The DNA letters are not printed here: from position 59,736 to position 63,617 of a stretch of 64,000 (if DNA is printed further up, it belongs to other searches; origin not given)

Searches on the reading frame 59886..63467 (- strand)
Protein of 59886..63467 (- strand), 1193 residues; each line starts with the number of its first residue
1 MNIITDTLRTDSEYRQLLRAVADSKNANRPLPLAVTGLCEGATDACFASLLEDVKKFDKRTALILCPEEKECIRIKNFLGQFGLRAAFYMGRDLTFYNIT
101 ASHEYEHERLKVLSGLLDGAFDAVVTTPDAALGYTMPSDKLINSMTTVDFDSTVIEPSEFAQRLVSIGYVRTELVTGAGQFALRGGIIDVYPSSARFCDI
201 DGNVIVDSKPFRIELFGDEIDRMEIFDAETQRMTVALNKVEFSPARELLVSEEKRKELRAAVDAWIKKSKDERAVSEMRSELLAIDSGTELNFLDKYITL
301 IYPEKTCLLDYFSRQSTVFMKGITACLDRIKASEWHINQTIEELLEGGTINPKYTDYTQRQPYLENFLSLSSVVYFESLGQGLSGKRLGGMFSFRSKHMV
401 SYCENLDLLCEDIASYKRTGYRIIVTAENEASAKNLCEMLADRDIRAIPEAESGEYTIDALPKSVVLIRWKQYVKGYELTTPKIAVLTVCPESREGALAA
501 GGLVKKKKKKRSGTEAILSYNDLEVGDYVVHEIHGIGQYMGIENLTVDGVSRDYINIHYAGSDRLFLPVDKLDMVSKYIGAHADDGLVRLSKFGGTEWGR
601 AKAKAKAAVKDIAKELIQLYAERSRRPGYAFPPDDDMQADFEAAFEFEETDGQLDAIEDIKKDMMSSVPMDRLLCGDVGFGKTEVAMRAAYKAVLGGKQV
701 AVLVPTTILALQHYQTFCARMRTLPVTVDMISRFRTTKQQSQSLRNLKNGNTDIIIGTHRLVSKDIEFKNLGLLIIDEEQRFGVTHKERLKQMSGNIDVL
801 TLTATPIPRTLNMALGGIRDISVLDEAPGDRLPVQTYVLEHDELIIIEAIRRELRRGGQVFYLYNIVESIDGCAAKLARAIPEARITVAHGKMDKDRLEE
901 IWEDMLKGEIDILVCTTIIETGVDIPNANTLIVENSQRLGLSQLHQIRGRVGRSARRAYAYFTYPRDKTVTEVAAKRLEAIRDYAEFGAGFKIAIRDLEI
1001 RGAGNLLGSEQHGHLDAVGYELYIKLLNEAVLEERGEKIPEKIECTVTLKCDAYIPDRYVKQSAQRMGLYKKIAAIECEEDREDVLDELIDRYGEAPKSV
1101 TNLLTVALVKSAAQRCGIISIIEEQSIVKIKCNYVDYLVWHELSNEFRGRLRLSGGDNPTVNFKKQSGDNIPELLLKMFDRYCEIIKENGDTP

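Call 39: find_encoding_contigs(protein=window:59886-63467:-, flank=10000, max_places=4)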
Protein window:59886-63467:- (1193 aa): 5 contigs read that carry it; 3 places shown.
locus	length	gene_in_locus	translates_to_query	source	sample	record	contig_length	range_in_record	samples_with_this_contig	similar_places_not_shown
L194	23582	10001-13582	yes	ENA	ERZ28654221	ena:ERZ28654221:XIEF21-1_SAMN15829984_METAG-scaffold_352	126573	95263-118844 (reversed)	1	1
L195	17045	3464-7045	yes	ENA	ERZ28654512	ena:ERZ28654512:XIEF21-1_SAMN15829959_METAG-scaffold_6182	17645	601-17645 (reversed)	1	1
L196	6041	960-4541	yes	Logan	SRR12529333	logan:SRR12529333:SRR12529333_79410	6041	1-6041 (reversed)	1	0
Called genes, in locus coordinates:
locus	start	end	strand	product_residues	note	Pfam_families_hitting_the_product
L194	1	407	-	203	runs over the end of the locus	PF01121:CoaE, PF13238:AAA_18 (faint)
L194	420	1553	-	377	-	PF01408:GFO_IDH_MocA, PF22725:GFO_IDH_MocA_C3, PF02894:GFO_IDH_MocA_C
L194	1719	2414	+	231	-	PF00702:Hydrolase, PF13419:HAD_2, PF13242:Hydrolase_like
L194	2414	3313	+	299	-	PF01565:FAD_binding_4, PF02873:MurB_C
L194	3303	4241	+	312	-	PF14527:LAGLIDADG_WhiA, PF02650:HTH_WhiA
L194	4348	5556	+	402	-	-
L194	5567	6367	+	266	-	PF04991:LicD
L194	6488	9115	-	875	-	PF01326:PPDK_N, PF00391:PEP-utilizers, PF02896:PEP-utilizers_C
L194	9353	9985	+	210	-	PF01195:Pept_tRNA_hydro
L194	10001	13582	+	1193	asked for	PF17757:UvrB_inter, PF02559:CarD_TRCF_RID, PF00270:DEAD, PF04851:ResIII, PF00271:Helicase_C, PF03461:TRCF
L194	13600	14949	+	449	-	-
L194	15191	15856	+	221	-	PF09515:Thia_YuaJ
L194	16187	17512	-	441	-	PF00999:Na_H_Exchanger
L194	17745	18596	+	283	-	PF00248:Aldo_ket_red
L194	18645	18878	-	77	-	-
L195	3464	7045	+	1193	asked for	PF17757:UvrB_inter, PF02559:CarD_TRCF_RID, PF00270:DEAD, PF04851:ResIII, PF00271:Helicase_C, PF03461:TRCF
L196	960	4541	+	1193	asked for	PF17757:UvrB_inter, PF02559:CarD_TRCF_RID, PF00270:DEAD, PF04851:ResIII, PF00271:Helicase_C, PF03461:TRCF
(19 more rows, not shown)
